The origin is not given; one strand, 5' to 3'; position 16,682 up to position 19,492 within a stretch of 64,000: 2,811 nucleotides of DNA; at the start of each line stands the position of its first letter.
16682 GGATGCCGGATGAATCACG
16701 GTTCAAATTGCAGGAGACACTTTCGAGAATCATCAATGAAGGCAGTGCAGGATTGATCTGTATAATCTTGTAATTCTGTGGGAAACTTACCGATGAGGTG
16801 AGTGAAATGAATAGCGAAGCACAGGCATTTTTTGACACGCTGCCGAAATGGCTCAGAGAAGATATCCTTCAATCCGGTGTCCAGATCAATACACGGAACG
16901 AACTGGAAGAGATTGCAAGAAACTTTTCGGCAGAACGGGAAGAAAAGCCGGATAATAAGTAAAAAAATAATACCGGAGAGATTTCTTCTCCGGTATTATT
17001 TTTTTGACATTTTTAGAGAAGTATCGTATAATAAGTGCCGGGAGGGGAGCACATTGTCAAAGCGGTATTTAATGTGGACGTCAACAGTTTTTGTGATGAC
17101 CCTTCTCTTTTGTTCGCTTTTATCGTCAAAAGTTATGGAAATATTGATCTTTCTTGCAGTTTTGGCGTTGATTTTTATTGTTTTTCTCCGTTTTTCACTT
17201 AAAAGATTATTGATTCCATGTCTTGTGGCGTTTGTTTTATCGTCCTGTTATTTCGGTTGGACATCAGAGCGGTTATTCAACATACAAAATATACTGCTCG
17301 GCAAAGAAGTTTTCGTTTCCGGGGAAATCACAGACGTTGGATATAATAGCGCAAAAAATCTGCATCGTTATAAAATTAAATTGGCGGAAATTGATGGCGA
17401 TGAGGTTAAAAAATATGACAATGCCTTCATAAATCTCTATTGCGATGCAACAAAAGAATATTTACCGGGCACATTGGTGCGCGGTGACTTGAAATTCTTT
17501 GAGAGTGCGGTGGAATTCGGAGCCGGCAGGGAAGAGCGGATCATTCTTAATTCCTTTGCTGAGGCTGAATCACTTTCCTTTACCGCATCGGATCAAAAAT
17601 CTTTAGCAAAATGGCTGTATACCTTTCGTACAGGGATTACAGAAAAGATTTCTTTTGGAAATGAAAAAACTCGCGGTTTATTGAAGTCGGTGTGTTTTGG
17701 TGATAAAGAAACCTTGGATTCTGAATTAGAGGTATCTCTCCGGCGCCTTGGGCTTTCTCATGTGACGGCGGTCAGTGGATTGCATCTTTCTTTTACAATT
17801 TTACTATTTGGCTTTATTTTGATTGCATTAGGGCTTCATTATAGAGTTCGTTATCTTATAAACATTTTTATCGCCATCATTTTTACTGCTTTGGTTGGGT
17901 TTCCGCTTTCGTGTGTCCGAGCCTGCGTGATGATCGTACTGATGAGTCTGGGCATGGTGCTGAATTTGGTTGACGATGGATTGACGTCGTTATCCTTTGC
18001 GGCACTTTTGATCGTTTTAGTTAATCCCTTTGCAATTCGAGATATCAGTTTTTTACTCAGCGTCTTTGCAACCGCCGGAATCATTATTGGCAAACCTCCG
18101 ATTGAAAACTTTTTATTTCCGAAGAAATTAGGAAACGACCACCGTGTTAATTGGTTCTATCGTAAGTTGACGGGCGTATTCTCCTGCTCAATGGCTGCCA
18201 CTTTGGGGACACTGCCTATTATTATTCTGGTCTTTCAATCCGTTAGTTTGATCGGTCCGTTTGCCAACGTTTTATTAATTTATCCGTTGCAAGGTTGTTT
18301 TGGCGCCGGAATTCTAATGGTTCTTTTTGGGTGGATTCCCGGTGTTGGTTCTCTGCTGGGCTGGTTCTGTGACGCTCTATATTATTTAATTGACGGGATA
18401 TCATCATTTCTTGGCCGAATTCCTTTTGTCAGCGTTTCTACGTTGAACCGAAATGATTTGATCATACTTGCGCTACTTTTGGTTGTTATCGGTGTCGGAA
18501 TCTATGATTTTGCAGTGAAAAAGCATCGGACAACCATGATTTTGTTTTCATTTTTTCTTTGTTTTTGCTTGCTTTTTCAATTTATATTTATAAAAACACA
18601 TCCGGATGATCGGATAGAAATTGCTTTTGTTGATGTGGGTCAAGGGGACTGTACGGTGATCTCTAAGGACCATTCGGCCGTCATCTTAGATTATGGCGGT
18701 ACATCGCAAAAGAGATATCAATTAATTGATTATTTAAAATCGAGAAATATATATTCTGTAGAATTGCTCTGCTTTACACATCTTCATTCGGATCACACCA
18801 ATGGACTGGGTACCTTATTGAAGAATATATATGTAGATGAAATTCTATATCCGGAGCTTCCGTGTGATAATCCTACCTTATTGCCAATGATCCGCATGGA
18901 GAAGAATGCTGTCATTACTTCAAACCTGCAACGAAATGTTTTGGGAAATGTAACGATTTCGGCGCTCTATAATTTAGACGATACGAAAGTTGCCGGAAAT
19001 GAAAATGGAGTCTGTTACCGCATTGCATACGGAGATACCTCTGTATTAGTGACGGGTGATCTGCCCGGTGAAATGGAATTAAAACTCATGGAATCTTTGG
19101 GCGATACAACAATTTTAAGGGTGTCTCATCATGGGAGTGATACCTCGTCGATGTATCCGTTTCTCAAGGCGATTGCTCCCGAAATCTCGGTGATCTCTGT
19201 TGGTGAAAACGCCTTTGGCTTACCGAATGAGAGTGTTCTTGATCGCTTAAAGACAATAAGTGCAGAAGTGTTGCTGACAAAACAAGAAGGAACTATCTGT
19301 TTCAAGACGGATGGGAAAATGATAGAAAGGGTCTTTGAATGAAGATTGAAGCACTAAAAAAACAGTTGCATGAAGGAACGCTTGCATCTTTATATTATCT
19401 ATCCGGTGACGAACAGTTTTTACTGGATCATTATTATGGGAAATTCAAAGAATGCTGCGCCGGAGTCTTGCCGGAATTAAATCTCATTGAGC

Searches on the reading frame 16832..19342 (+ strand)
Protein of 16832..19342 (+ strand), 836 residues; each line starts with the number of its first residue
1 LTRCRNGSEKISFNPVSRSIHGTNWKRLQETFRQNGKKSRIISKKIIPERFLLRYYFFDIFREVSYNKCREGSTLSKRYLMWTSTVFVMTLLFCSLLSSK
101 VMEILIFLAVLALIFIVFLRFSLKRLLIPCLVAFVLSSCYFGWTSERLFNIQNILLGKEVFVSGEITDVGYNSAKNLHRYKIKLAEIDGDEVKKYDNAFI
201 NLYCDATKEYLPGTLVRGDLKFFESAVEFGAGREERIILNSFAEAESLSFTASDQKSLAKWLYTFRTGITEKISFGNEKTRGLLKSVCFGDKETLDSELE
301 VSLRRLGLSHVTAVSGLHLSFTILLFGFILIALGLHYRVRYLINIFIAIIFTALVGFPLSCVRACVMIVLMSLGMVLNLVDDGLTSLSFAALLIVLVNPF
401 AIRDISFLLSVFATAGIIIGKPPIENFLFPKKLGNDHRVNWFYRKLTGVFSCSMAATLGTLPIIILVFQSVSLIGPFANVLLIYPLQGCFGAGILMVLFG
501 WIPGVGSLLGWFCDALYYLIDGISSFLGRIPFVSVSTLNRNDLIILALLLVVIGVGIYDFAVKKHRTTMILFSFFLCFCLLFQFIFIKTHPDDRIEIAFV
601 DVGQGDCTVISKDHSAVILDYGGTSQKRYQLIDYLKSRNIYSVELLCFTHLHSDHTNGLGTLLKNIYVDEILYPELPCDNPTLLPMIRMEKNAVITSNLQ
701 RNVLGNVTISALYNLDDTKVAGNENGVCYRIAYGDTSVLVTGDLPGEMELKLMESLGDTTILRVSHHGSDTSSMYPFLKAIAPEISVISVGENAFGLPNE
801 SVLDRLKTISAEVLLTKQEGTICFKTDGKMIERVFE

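Call 8: search_protein_families(library=pfam, proteins=[window:16832-19342:+])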
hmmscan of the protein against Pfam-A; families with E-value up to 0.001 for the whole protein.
window:16832-19342:+ (836 aa): 3 families
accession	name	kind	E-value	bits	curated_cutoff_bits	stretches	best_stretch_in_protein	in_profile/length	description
PF03772.21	Competence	-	1e-46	160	23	1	288-557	2-264/270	Competence protein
PF00753.33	Lactamase_B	-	6.2e-14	52.8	22.7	1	601-791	2-195/196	Metallo-beta-lactamase superfamily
PF13567.11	DUF4131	-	2e-06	28.1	31.6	1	104-217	8-125/165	Domain of unknown function (DUF4131)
